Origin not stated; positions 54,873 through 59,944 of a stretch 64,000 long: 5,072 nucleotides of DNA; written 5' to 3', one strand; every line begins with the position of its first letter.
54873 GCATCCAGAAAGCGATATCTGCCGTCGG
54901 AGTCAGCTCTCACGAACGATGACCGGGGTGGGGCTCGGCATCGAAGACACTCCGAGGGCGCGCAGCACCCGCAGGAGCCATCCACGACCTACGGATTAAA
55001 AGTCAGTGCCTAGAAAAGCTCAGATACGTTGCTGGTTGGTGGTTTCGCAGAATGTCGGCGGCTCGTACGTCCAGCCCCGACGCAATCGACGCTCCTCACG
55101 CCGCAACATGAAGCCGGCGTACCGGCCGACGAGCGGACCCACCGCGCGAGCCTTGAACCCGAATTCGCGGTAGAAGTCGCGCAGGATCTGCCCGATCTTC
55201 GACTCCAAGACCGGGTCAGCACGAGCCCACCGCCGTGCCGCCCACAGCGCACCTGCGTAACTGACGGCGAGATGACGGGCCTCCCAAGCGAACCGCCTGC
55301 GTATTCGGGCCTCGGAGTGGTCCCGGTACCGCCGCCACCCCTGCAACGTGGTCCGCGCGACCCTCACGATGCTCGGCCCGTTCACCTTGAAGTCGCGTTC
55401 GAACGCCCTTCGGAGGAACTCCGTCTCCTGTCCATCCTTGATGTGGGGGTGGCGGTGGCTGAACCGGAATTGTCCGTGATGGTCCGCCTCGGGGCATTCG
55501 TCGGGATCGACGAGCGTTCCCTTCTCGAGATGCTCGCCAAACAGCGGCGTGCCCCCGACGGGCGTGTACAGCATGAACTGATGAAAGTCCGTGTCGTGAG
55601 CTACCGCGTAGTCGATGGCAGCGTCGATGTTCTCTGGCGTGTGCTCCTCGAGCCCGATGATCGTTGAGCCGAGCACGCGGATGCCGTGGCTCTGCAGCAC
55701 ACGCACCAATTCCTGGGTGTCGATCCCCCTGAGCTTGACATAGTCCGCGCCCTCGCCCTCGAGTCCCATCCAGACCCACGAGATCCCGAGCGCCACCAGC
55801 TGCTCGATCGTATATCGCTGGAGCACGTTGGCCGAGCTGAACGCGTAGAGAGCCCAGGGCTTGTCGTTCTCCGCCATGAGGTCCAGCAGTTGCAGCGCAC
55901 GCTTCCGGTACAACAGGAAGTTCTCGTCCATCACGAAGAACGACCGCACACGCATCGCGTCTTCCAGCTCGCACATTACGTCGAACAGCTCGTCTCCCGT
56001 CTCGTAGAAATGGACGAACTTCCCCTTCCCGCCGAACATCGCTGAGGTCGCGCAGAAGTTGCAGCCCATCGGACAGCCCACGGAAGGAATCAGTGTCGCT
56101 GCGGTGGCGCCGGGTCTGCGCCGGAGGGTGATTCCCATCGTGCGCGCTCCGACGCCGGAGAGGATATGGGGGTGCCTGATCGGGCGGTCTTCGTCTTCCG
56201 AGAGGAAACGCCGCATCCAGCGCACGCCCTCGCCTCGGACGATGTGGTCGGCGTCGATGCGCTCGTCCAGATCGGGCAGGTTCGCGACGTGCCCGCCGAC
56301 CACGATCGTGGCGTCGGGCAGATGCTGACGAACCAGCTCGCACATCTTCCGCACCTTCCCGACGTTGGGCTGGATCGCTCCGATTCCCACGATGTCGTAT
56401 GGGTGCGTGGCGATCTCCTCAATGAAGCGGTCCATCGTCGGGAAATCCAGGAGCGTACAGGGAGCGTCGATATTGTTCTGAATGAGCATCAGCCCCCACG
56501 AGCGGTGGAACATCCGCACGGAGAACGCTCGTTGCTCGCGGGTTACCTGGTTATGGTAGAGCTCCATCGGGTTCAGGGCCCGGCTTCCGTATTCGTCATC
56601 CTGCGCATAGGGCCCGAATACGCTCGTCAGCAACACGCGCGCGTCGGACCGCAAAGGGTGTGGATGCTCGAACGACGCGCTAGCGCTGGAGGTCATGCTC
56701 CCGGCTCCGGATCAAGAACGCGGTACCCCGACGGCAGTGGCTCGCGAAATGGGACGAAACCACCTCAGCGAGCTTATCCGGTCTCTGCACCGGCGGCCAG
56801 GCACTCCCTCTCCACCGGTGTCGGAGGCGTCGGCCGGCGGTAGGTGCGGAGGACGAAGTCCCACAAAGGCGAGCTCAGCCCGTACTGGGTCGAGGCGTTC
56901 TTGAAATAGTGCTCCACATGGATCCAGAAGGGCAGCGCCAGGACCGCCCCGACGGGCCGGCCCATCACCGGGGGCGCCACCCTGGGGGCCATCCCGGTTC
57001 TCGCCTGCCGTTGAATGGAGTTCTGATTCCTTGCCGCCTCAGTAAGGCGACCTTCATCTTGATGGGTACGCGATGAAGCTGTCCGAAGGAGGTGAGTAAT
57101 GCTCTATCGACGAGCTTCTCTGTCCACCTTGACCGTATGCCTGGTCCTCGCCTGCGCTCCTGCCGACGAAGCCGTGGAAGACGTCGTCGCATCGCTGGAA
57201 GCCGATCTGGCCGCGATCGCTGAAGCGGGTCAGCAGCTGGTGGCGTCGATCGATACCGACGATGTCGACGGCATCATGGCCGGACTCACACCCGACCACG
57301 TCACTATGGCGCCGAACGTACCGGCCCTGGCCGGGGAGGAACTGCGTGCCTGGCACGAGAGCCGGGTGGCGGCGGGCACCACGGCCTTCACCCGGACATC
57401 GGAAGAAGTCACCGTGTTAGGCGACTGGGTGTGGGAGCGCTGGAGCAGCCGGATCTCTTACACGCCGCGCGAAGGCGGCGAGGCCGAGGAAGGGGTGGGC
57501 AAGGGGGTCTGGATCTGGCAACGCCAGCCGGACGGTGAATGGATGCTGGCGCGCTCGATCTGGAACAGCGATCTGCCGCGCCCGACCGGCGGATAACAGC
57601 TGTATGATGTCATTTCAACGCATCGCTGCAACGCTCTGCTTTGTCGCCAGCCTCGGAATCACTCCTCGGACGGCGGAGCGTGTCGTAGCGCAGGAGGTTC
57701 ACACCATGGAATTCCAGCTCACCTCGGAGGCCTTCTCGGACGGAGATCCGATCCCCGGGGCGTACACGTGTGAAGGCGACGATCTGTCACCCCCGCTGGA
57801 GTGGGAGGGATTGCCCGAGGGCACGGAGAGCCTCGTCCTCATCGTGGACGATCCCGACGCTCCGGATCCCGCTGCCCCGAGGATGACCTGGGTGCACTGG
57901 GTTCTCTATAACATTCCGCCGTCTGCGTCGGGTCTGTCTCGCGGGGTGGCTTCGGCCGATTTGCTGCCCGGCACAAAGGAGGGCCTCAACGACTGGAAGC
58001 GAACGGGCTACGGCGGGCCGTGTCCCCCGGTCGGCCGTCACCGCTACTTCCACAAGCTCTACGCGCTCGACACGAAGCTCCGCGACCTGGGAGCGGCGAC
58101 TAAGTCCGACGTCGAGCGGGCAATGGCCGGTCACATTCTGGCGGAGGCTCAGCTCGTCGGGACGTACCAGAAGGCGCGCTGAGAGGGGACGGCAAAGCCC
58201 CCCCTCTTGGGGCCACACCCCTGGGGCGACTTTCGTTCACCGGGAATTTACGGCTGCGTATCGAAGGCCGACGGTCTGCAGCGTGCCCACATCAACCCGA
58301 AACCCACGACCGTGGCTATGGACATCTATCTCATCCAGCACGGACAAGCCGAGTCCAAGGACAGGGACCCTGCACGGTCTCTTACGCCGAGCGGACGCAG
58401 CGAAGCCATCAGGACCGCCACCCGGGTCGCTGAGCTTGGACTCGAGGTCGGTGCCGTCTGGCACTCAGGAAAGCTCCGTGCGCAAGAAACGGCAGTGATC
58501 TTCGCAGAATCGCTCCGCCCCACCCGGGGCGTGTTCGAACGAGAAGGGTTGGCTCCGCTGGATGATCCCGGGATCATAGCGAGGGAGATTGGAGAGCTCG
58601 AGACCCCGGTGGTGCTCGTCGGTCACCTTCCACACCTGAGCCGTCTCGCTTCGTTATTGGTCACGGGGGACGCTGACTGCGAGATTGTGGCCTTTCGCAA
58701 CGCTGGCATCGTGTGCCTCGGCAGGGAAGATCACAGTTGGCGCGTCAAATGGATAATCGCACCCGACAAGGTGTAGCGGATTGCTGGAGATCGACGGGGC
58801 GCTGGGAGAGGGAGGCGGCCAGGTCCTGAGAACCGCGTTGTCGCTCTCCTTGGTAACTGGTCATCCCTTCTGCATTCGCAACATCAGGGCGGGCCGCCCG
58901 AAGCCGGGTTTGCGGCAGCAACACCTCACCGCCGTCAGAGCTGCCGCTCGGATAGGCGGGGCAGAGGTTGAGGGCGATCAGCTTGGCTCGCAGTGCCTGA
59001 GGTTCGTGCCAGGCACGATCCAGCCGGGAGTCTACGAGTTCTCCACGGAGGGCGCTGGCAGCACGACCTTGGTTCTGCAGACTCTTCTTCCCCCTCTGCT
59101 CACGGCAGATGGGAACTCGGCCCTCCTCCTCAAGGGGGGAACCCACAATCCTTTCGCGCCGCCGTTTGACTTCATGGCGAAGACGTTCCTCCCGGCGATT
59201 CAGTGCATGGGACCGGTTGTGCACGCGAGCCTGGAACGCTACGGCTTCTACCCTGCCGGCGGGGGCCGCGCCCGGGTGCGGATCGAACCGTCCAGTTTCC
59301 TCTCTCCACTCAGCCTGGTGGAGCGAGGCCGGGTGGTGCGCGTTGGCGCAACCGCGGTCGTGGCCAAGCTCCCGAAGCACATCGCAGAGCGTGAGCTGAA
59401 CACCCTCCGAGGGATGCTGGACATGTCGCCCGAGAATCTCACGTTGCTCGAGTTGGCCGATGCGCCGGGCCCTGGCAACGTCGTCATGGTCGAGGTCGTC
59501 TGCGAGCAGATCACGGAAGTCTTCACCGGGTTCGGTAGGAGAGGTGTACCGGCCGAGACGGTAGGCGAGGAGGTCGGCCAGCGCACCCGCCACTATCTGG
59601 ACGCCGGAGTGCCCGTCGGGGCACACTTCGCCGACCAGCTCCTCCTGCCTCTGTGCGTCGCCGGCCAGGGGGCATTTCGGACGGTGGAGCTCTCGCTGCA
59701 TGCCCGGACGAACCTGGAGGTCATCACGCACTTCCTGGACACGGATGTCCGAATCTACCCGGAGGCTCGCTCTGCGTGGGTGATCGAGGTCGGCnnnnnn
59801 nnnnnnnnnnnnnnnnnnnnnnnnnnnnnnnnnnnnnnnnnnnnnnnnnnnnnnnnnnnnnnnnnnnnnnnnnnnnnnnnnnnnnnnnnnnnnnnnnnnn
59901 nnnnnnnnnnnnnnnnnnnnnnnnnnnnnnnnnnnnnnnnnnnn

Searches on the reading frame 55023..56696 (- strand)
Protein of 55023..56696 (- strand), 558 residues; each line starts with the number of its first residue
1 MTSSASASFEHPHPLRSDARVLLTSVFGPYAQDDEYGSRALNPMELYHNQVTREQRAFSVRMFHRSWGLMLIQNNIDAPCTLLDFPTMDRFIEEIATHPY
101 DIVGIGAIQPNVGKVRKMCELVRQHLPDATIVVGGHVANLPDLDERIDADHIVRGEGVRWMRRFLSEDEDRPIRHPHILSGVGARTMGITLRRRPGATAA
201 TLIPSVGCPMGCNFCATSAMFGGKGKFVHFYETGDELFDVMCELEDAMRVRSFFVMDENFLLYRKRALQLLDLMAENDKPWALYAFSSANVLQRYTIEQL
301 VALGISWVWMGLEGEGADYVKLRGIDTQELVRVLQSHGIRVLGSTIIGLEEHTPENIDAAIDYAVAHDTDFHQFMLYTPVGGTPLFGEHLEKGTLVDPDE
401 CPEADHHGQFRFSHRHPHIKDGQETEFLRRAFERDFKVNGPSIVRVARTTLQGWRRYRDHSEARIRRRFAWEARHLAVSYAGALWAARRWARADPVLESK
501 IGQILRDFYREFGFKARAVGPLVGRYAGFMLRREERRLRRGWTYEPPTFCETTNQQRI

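Call 75: search_protein_families(library=pfam, proteins=[window:55023-56696:-], max_evalue=0.001)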
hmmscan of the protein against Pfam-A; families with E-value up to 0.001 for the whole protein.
window:55023-56696:- (558 aa): 2 families
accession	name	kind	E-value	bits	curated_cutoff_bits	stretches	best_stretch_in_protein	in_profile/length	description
PF02310.24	B12-binding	-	1.4e-11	44.7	32.1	1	84-158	35-114/121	B12 binding domain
PF04055.27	Radical_SAM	-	4e-09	37.3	29.5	1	203-363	2-165/166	Radical SAM superfamily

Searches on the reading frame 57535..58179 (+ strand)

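Call 75: search_protein_families(library=pfam, proteins=[window:57535-58179:+], max_evalue=0.001)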
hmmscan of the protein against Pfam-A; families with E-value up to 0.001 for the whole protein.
window:57535-58179:+ (215 aa): 1 family
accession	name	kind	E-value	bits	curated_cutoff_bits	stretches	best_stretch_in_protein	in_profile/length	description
PF01161.25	PBP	-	1.1e-46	159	24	1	73-211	2-135/135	Phosphatidylethanolamine-binding protein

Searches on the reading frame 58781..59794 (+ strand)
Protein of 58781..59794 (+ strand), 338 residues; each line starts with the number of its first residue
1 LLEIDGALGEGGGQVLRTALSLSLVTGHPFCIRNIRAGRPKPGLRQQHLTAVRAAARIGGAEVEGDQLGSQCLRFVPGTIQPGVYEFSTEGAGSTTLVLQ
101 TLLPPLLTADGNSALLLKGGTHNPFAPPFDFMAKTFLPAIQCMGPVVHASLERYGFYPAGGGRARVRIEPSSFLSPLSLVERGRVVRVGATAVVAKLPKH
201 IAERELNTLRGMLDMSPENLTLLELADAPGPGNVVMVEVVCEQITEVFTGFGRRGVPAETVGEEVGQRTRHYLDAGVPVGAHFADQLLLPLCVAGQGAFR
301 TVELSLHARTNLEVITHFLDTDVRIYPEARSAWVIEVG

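Call 75: search_protein_families(library=pfam, proteins=[window:58781-59794:+], max_evalue=0.001)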
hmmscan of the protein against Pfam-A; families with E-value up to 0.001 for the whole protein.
window:58781-59794:+ (338 aa): 2 families
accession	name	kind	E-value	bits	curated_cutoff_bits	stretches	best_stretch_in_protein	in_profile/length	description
PF01137.26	RTC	-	3.2e-74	249.3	27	1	9-325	2-221/221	RNA 3'-terminal phosphate cyclase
PF05189.18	RTC_insert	-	4.8e-16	59.5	23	1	180-271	1-99/102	RNA 3'-terminal phosphate cyclase (RTC), insert domain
